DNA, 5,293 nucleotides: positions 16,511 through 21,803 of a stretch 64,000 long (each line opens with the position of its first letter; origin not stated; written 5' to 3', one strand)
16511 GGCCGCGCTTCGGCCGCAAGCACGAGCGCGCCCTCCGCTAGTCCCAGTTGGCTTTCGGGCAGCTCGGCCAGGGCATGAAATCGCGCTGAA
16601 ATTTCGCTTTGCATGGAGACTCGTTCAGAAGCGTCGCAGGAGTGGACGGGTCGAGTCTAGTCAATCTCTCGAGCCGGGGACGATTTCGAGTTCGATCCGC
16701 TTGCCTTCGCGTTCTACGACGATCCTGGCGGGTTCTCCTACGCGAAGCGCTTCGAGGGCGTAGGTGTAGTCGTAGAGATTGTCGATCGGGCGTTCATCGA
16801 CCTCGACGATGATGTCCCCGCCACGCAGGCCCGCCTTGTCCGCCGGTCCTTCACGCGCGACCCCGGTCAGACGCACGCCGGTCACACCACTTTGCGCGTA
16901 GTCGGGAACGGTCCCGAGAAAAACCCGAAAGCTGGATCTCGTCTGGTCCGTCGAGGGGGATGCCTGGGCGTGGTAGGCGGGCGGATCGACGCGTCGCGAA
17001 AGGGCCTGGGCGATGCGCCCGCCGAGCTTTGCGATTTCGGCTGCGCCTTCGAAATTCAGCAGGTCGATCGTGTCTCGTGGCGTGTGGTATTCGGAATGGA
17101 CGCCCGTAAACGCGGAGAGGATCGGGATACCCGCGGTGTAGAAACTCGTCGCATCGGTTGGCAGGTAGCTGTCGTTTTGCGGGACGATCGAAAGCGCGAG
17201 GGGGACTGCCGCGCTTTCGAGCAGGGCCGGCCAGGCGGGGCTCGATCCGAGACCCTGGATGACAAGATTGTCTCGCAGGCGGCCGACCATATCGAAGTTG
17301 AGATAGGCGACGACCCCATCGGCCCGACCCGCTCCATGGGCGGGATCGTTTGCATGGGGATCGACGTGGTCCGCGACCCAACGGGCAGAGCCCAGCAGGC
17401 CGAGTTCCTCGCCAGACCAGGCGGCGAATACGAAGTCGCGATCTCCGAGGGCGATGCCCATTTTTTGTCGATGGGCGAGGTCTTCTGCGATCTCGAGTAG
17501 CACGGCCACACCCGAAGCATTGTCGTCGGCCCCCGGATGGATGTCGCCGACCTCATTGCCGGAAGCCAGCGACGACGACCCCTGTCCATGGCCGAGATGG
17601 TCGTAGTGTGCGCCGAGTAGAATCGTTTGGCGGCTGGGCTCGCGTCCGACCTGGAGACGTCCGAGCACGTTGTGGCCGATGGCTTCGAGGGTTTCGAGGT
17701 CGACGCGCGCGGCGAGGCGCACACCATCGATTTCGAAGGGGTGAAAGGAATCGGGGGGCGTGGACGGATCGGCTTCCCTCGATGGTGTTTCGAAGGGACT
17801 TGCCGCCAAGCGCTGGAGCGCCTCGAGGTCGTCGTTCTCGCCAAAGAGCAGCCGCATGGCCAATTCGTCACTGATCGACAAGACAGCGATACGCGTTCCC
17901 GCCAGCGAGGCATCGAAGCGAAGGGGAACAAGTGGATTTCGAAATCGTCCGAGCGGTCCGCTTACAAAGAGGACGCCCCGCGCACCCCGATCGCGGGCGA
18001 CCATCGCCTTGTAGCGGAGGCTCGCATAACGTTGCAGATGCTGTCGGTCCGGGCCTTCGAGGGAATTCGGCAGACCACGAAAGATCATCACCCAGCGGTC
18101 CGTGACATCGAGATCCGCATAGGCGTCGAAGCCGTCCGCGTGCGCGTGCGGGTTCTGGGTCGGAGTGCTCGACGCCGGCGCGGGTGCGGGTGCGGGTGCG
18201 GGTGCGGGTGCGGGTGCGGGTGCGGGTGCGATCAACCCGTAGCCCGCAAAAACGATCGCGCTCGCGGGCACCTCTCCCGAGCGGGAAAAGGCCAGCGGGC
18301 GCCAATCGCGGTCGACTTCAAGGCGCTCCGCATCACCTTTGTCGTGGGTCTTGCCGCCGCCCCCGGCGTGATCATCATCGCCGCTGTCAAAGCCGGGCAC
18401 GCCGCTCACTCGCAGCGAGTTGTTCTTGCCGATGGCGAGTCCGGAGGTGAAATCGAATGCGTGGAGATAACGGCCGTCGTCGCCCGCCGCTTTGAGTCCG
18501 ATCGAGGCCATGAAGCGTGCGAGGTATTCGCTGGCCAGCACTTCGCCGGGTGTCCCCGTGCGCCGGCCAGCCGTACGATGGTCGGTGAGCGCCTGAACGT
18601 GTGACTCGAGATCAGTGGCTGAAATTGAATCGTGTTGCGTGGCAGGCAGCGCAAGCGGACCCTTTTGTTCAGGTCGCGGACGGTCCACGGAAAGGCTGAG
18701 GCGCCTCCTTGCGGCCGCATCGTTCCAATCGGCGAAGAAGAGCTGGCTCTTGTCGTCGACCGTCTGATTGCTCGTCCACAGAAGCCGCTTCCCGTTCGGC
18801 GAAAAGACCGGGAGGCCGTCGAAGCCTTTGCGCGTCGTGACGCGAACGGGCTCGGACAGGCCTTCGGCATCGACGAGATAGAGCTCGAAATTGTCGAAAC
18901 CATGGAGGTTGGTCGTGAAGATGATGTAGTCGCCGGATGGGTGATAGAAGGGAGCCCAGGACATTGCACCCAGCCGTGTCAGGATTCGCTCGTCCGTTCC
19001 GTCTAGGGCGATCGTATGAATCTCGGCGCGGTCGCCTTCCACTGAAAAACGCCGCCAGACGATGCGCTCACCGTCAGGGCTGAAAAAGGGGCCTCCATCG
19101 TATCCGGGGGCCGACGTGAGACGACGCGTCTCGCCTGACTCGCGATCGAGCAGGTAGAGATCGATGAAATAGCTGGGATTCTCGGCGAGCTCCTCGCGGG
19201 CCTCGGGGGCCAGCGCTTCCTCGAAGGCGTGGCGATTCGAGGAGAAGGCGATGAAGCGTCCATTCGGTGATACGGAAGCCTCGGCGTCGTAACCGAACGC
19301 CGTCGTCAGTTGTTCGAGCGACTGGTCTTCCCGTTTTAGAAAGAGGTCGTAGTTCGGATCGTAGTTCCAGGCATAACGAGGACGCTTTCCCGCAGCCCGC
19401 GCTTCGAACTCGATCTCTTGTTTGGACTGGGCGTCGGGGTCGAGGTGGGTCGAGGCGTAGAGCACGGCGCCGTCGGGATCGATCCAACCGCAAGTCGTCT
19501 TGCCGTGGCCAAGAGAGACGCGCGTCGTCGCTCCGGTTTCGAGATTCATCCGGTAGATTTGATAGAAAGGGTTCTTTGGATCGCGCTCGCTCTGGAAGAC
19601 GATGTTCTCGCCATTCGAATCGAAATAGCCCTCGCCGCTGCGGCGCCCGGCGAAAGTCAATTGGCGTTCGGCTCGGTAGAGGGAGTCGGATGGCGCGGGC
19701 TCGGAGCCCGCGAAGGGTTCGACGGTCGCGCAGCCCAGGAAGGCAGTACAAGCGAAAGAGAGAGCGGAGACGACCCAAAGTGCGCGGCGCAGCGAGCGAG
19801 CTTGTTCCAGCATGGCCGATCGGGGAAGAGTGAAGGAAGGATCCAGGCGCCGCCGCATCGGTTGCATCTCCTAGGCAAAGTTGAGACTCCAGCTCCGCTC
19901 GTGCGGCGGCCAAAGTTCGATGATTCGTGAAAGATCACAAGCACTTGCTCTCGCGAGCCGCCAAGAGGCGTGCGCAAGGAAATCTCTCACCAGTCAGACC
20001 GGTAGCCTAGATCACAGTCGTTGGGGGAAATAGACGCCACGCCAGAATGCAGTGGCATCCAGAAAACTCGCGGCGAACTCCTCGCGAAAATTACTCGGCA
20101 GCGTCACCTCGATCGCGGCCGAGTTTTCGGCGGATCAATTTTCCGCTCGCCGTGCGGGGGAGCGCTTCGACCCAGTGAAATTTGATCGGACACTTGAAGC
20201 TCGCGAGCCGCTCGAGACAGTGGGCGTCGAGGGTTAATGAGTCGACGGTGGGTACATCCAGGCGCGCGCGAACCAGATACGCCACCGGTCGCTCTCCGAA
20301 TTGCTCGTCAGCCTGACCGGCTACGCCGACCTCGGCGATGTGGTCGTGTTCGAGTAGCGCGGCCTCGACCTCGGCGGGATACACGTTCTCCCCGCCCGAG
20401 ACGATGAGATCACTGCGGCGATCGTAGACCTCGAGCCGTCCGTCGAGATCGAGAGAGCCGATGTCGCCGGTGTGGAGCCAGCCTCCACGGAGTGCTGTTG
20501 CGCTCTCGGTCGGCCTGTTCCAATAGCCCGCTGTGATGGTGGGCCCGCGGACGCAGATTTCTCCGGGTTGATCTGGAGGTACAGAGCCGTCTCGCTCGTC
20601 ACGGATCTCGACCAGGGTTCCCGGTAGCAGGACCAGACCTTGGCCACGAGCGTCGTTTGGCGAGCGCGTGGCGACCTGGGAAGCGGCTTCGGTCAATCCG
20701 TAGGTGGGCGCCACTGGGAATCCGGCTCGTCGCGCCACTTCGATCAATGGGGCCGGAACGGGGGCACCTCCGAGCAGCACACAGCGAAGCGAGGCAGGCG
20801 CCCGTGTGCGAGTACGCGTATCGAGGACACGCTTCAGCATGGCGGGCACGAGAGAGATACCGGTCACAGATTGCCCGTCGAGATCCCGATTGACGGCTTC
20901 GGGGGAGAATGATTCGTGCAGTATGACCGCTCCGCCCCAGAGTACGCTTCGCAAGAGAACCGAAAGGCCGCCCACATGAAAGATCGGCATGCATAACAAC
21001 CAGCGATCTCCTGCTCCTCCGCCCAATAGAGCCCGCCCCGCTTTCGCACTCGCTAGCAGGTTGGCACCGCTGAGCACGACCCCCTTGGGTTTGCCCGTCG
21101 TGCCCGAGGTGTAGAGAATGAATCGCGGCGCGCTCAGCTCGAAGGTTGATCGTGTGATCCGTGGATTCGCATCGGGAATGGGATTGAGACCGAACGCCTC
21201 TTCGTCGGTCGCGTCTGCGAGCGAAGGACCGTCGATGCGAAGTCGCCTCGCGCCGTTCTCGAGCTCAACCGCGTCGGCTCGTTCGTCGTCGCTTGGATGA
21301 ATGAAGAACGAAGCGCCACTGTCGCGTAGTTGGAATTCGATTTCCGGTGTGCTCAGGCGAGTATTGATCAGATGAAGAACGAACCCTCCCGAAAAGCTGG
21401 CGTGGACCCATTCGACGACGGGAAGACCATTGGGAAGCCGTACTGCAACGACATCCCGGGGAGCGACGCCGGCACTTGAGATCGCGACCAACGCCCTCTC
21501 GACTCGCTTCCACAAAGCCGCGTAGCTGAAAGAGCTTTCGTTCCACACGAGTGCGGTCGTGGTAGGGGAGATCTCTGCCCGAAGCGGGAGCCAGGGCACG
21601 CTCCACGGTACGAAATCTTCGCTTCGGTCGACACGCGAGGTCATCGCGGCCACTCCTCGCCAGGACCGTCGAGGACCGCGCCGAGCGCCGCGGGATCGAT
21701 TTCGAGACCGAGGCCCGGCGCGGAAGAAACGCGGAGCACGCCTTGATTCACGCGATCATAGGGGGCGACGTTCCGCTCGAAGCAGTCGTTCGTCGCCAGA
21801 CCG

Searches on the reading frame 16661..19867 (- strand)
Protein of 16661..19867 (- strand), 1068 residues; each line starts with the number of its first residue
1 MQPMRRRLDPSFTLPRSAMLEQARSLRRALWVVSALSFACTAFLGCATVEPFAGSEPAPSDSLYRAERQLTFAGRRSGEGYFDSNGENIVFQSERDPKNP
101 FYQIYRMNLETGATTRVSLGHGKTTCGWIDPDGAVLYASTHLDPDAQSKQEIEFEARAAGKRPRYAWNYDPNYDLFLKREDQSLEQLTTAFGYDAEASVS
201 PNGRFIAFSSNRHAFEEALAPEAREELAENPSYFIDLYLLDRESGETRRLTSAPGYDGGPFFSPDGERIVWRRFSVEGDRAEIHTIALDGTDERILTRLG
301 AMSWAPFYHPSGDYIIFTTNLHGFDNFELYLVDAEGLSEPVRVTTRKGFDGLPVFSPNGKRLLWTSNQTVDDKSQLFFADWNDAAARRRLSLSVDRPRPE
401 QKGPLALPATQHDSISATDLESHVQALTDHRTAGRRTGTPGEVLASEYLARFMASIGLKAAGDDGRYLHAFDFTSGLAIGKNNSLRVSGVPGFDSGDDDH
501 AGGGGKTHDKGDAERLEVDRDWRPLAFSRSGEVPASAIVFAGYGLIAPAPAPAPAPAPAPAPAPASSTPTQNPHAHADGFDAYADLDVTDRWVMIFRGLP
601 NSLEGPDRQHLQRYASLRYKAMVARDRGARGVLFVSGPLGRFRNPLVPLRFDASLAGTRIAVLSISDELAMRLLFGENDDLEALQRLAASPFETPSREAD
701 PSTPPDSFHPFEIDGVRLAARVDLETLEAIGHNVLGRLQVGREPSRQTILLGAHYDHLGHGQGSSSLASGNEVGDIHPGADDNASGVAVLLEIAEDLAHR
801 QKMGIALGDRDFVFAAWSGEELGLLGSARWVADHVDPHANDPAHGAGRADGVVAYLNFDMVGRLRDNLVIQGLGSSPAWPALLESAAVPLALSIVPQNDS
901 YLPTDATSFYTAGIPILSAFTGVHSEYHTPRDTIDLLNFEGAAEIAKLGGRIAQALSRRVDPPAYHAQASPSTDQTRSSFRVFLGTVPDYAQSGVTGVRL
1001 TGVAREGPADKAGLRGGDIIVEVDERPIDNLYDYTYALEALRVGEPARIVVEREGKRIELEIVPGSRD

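Call 70: search_protein_families(library=pfam, proteins=[window:16661-19867:-], max_evalue=0.0001)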
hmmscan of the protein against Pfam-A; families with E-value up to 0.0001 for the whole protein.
window:16661-19867:- (1068 aa): 4 families
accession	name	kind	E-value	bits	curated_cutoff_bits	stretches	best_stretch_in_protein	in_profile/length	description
PF04389.22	Peptidase_M28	-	1.9e-36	126.1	21.3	1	733-947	1-187/193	Peptidase family M28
PF07676.18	PD40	-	1.6e-29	101.7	20.9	3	248-274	2-28/38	WD40-like Beta Propeller Repeat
PF13180.12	PDZ_2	-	7.7e-11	42.6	27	1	997-1062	13-78/80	PDZ domain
PF17820.7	PDZ_6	-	5.7e-09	36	27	1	1001-1053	3-54/54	PDZ domain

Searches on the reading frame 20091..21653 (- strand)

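Call 71: search_protein_families(library=pfam, proteins=[window:20091-21653:-], max_evalue=0.0001)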
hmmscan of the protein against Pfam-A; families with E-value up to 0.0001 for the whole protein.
window:20091-21653:- (520 aa): 2 families
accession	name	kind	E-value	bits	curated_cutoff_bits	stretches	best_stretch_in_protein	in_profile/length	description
PF00501.34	AMP-binding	-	1.1e-70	238.8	29.9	1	26-378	5-384/384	AMP-binding enzyme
PF13193.12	AMP-binding_C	-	6.2e-16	59.5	24.5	1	428-505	1-76/76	AMP-binding enzyme C-terminal domain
